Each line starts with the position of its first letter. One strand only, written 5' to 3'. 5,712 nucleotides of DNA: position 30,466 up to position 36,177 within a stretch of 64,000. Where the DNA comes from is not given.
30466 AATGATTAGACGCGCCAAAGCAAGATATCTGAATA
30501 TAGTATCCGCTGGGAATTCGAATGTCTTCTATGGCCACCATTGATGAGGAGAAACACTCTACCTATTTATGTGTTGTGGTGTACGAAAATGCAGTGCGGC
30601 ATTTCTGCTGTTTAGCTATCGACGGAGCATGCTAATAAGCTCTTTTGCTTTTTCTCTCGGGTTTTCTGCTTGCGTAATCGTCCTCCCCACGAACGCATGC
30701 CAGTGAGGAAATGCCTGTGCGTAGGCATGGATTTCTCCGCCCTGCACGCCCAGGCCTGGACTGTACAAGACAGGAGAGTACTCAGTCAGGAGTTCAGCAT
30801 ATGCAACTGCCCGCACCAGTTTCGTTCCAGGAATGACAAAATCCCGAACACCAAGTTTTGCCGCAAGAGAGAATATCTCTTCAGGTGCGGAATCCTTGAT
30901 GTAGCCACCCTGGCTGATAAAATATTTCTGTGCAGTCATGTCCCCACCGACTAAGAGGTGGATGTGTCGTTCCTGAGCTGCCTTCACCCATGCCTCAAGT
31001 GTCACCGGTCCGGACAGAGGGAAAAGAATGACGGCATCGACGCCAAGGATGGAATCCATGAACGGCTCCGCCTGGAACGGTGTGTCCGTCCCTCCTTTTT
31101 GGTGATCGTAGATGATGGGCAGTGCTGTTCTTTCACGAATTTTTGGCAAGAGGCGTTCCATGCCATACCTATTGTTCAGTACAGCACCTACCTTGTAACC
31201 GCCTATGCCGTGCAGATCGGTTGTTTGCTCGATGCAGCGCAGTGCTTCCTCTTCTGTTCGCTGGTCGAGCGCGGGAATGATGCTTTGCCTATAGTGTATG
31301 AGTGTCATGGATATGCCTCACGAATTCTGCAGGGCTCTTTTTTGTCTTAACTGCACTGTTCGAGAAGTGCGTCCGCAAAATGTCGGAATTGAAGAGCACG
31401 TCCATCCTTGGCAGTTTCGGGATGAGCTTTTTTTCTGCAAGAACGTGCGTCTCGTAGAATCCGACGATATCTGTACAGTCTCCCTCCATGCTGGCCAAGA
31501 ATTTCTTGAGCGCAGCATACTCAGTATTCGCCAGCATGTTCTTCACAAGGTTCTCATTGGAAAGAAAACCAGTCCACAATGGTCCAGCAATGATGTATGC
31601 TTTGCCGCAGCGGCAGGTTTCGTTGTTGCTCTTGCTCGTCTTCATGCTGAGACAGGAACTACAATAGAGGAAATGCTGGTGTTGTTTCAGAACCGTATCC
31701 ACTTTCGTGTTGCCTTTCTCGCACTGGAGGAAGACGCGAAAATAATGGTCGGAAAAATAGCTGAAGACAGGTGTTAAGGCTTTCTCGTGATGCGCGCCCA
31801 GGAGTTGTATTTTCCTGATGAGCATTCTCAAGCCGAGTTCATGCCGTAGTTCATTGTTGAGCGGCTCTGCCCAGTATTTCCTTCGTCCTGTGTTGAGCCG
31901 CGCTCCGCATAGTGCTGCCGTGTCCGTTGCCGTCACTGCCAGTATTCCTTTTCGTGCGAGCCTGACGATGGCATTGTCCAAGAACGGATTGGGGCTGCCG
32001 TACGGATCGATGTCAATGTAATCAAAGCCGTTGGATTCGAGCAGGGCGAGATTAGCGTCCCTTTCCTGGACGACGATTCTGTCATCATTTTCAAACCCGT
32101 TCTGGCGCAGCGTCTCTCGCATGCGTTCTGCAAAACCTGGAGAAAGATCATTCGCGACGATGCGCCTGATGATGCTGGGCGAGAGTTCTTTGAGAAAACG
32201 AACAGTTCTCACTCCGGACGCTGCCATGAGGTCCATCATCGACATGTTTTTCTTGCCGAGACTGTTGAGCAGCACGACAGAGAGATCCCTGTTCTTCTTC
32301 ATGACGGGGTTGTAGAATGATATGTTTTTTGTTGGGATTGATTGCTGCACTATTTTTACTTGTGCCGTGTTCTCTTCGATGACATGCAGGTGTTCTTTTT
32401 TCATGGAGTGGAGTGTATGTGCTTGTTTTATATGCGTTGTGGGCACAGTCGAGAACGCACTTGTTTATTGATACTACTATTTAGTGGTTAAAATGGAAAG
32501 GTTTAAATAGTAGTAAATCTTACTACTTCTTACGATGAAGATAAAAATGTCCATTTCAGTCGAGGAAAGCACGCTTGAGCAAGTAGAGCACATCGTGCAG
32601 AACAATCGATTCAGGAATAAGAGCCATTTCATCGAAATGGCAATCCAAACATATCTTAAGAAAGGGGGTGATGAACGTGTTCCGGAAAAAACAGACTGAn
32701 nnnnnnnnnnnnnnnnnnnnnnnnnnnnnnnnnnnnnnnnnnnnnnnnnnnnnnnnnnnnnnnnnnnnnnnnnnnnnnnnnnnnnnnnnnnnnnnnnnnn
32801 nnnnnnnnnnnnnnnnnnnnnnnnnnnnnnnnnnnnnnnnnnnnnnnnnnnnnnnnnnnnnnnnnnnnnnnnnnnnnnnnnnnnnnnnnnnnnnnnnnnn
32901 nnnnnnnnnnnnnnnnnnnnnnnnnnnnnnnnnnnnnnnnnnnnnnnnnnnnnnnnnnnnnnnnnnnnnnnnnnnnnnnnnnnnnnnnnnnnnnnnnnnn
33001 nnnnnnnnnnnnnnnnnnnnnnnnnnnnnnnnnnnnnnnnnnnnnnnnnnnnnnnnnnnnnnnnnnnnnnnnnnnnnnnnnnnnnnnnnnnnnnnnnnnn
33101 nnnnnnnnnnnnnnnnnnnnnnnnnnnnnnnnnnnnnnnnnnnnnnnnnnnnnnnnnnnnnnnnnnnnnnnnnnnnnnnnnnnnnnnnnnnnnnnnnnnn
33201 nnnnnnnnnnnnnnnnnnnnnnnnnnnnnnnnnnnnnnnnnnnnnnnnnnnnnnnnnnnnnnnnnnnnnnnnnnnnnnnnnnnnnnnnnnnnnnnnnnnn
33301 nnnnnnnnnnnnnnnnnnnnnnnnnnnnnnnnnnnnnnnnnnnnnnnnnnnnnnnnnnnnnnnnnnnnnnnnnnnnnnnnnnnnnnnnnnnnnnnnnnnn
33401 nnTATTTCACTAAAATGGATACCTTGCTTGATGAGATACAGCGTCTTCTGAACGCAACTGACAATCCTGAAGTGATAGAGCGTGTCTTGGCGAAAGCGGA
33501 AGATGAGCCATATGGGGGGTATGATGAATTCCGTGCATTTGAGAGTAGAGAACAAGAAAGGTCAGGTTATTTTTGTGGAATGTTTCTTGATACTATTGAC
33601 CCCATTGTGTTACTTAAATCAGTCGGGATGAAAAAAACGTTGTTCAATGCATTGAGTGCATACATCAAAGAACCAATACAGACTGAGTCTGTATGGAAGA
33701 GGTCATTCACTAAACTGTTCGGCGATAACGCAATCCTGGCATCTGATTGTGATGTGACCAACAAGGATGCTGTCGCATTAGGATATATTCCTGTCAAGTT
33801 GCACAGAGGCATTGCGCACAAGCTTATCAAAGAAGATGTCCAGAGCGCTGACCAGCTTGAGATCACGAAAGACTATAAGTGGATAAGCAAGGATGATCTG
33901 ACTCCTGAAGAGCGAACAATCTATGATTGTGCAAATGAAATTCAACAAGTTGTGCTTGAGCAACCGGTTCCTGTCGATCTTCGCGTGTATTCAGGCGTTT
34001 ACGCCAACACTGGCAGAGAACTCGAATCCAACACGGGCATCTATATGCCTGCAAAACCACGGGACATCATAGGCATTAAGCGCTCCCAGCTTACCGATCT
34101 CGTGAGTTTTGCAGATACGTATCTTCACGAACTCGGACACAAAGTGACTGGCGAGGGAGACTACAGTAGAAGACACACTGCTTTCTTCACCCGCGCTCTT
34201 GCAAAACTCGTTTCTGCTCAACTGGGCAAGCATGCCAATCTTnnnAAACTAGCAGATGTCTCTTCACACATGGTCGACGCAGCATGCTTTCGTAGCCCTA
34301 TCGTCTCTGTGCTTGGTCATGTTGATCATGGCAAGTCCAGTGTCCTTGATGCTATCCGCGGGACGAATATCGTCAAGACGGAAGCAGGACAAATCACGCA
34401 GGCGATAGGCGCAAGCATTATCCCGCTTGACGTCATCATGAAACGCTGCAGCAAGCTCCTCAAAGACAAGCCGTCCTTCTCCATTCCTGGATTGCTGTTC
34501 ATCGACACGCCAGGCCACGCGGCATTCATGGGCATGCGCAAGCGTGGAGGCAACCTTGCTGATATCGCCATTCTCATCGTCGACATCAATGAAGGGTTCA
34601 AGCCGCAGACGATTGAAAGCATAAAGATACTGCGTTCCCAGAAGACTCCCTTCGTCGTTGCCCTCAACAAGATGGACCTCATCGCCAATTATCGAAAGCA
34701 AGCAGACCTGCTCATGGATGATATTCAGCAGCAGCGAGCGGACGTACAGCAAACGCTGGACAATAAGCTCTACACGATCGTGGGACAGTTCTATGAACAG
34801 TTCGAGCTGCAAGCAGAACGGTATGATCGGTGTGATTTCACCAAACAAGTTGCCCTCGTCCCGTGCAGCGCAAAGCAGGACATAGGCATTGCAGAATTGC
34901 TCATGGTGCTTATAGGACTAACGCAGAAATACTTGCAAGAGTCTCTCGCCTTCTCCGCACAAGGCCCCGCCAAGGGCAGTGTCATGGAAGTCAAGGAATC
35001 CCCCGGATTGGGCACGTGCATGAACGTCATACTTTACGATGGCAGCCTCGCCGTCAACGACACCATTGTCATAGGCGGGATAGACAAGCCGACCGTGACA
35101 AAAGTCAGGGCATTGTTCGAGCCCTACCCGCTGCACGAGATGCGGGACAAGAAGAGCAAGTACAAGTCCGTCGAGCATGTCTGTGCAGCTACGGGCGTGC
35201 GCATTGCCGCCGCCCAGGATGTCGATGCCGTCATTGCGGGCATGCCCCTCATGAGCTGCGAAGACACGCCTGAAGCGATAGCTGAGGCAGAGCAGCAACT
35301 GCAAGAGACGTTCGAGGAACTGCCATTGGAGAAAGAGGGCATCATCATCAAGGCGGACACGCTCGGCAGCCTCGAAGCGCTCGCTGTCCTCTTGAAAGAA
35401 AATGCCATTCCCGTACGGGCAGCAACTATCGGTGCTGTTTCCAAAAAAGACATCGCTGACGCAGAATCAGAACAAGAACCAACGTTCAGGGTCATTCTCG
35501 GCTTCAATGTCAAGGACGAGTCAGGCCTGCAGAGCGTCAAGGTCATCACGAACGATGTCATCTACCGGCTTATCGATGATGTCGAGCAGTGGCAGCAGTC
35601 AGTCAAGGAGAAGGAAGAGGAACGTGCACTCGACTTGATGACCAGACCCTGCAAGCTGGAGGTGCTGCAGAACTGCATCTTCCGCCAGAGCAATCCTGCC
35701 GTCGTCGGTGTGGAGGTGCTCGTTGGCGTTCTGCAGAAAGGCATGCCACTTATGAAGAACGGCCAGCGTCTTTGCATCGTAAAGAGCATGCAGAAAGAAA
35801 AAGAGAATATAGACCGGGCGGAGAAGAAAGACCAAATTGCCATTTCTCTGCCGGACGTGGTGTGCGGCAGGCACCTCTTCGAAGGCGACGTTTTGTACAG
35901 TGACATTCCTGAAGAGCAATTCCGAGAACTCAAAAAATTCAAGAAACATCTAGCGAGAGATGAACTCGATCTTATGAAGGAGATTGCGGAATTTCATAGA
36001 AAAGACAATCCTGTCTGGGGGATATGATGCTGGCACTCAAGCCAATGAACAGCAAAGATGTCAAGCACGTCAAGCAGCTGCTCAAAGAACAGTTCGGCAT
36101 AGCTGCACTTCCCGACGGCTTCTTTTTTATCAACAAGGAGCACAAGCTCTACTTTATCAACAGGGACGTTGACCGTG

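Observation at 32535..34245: Two-gene island between trm1 and infB: an RHH protein plus a large GHKL-ATPase fused to an HELGH metallopeptidase motif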

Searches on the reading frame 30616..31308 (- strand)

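Call 3: search_protein_families(library=pfam, proteins=[window:30616-31308:-], max_evalue=0.1)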
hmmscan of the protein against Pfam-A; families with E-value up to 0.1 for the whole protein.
window:30616-31308:- (230 aa): 1 family
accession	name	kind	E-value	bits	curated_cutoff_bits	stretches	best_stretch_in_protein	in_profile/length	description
PF00215.30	OMPdecase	-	4.7e-13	50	27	1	10-223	3-220/221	Orotidine 5'-phosphate decarboxylase / HUMPS family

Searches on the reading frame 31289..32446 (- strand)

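Call 3: search_protein_families(library=pfam, proteins=[window:31289-32446:-], max_evalue=0.1)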
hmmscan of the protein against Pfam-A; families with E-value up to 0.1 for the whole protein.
window:31289-32446:- (385 aa): 4 families
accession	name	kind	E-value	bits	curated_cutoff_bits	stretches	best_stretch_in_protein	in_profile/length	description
PF02005.22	TRM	-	2.5e-88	297.3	27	1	32-375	7-371/376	N2,N2-dimethylguanosine tRNA methyltransferase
PF13847.12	Methyltransf_31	-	0.00087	19.4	27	1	65-175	2-113/145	Methyltransferase domain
PF13649.12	Methyltransf_25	-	0.058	14.5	27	0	78-144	9-68/97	Methyltransferase domain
PF13877.11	RPAP3_C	-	0.072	14.1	23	0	82-125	23-66/92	Potential Monad-binding region of RPAP3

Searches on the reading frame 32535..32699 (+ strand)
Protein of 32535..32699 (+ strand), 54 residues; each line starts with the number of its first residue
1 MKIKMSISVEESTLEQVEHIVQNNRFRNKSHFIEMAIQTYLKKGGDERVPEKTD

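Call 3: search_protein_families(library=pfam, proteins=[window:32535-32699:+], max_evalue=0.1)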
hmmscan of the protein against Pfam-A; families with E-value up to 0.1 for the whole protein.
window:32535-32699:+ (54 aa): 2 families
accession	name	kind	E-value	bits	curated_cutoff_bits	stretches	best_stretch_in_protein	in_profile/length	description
PF01402.27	RHH_1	-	2.6e-05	24.4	20.5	1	6-43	3-39/39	Ribbon-helix-helix protein, copG family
PF17723.7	RHH_8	-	0.035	14.6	25.4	1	4-45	5-46/119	Ribbon-Helix-Helix transcriptional regulator family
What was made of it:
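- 32535..32699 (+): RHH (CopG-type) gene, 54 aa. It has only the minimal DNA-binding fold and no C-terminal extension. Pfam RHH_1, E=2.6e-5 (call 3).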

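Call 4: search_protein_families(library=padloc, proteins=[window:32535-32699:+], max_evalue=1)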
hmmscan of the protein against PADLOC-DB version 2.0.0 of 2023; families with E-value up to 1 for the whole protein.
window:32535-32699:+ (54 aa): 0 families
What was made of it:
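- Closest known: Shedu type I-D / paraMORC3. Different: No PADLOC model matches (call 4).
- PADLOC gives no hit (call 4).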

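Call 5: search_protein_families(library=ncbifam, proteins=[window:32535-32699:+], max_evalue=1)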
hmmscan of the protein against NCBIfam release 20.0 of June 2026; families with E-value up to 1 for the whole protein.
window:32535-32699:+ (54 aa): 4 families
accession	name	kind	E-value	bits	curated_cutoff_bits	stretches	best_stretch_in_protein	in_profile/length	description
NF053762.1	aCcr1_fam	equivalog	0.0047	16.8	60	1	6-41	4-38/38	aCcr1 family cell cycle regulator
NF058555.1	TransRegCdrSHalo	equivalog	0.015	15.3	100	1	12-48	11-47/61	transcriptional regulator CdrS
NF003381.0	PRK04460.1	equivalog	0.017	15.2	105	1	3-40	5-42/139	nickel-responsive transcriptional regulator NikR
NF002169.0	PRK01002.1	subfamily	0.036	14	111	1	4-43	6-45/141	nickel responsive regulator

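Call 70: search_protein_families(library=phrogs, proteins=[window:32535-32696:+], max_evalue=0.01)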
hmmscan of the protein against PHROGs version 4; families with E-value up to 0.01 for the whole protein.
window:32535-32696:+ (54 aa): 0 families

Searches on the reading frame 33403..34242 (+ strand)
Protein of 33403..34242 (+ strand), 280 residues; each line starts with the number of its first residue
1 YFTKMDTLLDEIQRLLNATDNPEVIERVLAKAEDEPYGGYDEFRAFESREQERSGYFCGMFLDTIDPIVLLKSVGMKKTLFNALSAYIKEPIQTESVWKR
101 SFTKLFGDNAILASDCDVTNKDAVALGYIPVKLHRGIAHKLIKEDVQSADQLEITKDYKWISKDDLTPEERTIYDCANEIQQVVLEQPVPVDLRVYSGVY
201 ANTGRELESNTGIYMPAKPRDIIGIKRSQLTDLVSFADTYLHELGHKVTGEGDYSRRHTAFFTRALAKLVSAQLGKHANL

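Call 57: predict_structure(alignment_id=A3)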
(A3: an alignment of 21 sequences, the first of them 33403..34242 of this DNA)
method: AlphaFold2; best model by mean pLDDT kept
length: 280 residues; sequences in the alignment: 21
mean_pLDDT: 84.5   pTM: 0.62
mean pLDDT of the five models: 84.5, 84.1, 84.0, 82.7, 81.6
residues with pLDDT >= 90: 174; 70-90: 54; 50-70: 27; < 50: 25
segments of 3 or more residues with pLDDT < 50: 53-66, 87-92
pLDDT, mean of each block of 10 residues (from residue 1): 76 93 96 95 86 44 46 54 52 77 97 92 90 96 94 86 97 94 89 94 81 88 96 96 95 93 93 75
secondary structure, 60 per line:
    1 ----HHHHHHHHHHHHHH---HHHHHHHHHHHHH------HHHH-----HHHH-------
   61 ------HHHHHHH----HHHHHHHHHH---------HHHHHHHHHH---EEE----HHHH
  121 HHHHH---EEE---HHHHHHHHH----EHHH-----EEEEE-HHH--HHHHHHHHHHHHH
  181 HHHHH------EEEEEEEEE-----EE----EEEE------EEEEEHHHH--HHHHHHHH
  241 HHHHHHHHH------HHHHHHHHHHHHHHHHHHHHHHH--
elements in order: H5-18 H22-34 H41-44 H50-53 H67-73 H78-87 H97-106 E110-112 H117-125 E129-131 H135-143 E157-161 H168-185 E192-200 E212-215 E222-226 H227-230 H233-249 H256-278

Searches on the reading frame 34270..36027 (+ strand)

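Call 3: search_protein_families(library=pfam, proteins=[window:34270-36027:+], max_evalue=0.1)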
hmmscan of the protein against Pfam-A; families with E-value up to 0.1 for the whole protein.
window:34270-36027:+ (585 aa): 9 families
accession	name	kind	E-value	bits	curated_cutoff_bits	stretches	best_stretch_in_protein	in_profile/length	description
PF00009.33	GTP_EFTU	-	1.3e-31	110.1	26.5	1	11-218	5-186/188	Elongation factor Tu GTP binding domain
PF14578.12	GTP_EFTU_D4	-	5.4e-23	81.1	23.8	1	459-543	1-86/86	Elongation factor Tu domain 4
PF11987.13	IF-2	-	3.8e-17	62.7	27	1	338-439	6-117/117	Translation-initiation factor 2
PF01926.29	MMR_HSR1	-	2.1e-07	31.5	21.9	1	12-134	2-113/113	50S ribosome-binding GTPase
PF03144.31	GTP_EFTU_D2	-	8.5e-07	29.8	30.3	1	248-327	1-72/73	Elongation factor Tu domain 2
PF03029.23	ATP_bind_1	-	8.8e-06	26.1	27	1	46-177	65-213/240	Conserved hypothetical ATP binding protein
PF00350.29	Dynamin_N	-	3.8e-05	24.2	27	1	12-46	1-35/168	Dynamin family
PF22042.2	EF-G_D2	-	0.0009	19.7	27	1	233-284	1-51/84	Elongation factor G domain 2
PF03193.22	RsgA_GTPase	-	0.057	13.7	30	0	98-159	24-86/174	RsgA GTPase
